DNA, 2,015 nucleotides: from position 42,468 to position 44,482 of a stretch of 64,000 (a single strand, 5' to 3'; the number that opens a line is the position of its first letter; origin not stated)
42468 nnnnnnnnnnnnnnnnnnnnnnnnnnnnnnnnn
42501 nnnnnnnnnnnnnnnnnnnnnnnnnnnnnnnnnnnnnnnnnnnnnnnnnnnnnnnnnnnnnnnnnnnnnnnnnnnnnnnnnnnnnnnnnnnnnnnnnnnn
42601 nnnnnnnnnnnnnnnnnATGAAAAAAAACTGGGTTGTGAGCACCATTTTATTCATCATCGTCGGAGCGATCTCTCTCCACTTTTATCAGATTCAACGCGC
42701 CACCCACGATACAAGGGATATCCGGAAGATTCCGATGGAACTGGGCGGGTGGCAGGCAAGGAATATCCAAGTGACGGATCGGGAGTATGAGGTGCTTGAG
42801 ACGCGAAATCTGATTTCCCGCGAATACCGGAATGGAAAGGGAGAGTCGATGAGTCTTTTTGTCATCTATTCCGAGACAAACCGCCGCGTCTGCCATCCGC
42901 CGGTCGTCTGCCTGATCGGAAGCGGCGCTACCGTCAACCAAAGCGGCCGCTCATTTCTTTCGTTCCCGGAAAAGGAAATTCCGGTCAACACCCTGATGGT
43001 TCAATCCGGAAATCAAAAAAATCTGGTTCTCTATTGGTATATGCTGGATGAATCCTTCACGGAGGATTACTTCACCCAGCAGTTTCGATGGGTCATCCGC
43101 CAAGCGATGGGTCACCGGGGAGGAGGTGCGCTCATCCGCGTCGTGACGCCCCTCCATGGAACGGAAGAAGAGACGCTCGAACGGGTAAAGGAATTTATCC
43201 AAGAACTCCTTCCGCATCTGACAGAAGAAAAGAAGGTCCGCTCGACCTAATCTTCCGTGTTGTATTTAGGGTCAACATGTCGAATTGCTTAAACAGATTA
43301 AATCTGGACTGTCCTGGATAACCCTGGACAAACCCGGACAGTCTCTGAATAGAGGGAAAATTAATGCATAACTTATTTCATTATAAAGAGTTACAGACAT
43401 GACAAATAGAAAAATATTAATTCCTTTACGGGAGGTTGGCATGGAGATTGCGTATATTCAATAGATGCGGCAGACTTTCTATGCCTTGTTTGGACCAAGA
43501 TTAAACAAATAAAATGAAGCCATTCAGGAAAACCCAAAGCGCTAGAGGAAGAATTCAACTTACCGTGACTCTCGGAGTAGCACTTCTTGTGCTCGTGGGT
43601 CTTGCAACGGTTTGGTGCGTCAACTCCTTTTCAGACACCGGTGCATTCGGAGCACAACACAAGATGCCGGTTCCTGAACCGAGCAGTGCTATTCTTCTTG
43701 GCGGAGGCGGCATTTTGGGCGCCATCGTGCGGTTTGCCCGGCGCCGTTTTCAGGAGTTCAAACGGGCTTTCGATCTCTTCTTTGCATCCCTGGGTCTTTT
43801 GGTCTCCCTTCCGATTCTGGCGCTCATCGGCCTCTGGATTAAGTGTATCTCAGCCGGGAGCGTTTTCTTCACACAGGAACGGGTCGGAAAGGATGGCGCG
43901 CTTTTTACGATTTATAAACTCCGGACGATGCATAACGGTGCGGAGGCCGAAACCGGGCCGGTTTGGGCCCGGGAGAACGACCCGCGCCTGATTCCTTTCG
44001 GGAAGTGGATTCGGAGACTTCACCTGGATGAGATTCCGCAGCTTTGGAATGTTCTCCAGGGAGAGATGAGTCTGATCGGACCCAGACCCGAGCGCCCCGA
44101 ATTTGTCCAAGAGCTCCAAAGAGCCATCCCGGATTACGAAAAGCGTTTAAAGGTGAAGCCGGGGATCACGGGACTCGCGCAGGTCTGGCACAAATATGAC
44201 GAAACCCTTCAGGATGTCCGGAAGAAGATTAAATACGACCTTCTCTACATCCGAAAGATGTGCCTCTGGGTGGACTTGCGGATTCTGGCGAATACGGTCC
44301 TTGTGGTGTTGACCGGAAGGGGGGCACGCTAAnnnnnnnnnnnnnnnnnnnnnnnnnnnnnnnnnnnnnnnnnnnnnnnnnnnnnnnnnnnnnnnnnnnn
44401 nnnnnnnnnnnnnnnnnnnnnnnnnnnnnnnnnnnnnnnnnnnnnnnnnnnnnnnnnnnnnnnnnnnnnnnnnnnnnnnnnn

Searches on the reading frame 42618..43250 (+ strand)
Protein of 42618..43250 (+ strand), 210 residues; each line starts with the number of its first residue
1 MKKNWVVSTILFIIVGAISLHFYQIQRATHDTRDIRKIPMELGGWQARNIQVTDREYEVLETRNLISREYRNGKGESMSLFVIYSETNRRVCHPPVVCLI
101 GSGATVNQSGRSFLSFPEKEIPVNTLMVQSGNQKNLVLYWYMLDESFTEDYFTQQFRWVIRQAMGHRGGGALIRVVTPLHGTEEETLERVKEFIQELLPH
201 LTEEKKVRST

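Call 23: search_protein_families(library=ncbifam, proteins=[window:42618-43250:+], max_evalue=0.00001)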
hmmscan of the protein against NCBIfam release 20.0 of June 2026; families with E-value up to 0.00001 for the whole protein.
window:42618-43250:+ (210 aa): 6 families
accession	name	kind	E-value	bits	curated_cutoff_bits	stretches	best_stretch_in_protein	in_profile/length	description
TIGR02914.1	EpsI_fam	equivalog_domain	1e-25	90.3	42.8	1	37-202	3-171/174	exosortase C-terminal domain/associated protein EpsI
TIGR04152.1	exosort_VPLPA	exception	2.1e-24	86.4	400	1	7-202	280-482/486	VPLPA-CTERM-specific exosortase XrtD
NF038142.1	exosort_XrtW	exception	1e-19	70.3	425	1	3-202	296-491/494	exosortase W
NF045609.1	EpsI_type_B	exception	2e-18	66.6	220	1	32-207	33-216/221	exosortase-associated protein EpsI, B-type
NF045608.2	EpsI_type_V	exception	4.1e-16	59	228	1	37-205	38-212/218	exosortase-associated protein EpsI, V-type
TIGR04489.1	exosort_XrtO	exception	3.4e-06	26.1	250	1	12-157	286-428/451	exosortase O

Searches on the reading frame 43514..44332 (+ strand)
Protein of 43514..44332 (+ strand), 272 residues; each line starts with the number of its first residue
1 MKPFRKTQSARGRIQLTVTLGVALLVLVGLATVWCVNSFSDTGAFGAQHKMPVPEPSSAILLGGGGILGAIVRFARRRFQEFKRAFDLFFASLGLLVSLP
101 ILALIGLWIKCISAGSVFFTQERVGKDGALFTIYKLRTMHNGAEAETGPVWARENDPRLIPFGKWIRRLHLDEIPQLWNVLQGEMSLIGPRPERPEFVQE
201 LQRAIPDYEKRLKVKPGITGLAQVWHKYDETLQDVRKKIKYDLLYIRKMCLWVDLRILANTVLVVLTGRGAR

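Call 23: search_protein_families(library=ncbifam, proteins=[window:43514-44332:+], max_evalue=0.00001)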
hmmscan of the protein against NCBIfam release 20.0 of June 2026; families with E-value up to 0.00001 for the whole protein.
window:43514-44332:+ (272 aa): 10 families
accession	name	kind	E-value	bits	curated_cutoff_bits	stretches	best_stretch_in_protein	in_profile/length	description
TIGR03025.1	EPS_sugtrans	subfamily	3.5e-85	286.9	295.55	1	81-272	256-445/445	exopolysaccharide biosynthesis polyprenyl glycosylphosphotransferase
TIGR03023.1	WcaJ_sugtrans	equivalog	1.7e-73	248.5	410.75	1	82-271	262-452/453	undecaprenyl-phosphate glucose phosphotransferase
TIGR03013.1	EpsB_2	subfamily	2.1e-73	247.9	393.35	1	80-272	252-443/443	TIGR03013 family XrtA/PEP-CTERM system glycosyltransferase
TIGR03022.1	WbaP_sugtrans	subfamily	7.4e-52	177.1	403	1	76-272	252-456/456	undecaprenyl-phosphate galactose phosphotransferase WbaP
NF007518.0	PRK10124.1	equivalog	5.9e-43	147.3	684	1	82-263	273-455/464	undecaprenyl-phosphate glucose phosphotransferase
NF052601.1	undeca_RfbP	equivalog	1.1e-41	142.8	330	1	77-267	39-237/244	undecaprenyl-phosphate galactose phosphotransferase family protein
NF041877.1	EPS_EpsZ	equivalog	3e-40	138.2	800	1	80-271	263-458/459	exopolysaccharide biosynthesis polyisoprenyl-phosphate hexose-1-phosphate transferase EpsZ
NF050817.1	PolSacchBiosHfsE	equivalog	1.8e-38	132.5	750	1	80-269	269-463/467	polysaccharide biosynthesis protein HfsE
NF011751.0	PRK15204.1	equivalog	9.3e-33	113.5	907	1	74-271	271-475/476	undecaprenyl-phosphate galactose phosphotransferase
NF045514.1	glycotran_HepC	equivalog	7.4e-25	87.5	140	1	78-192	112-211/220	heterocyst development glycosyltransferase HepC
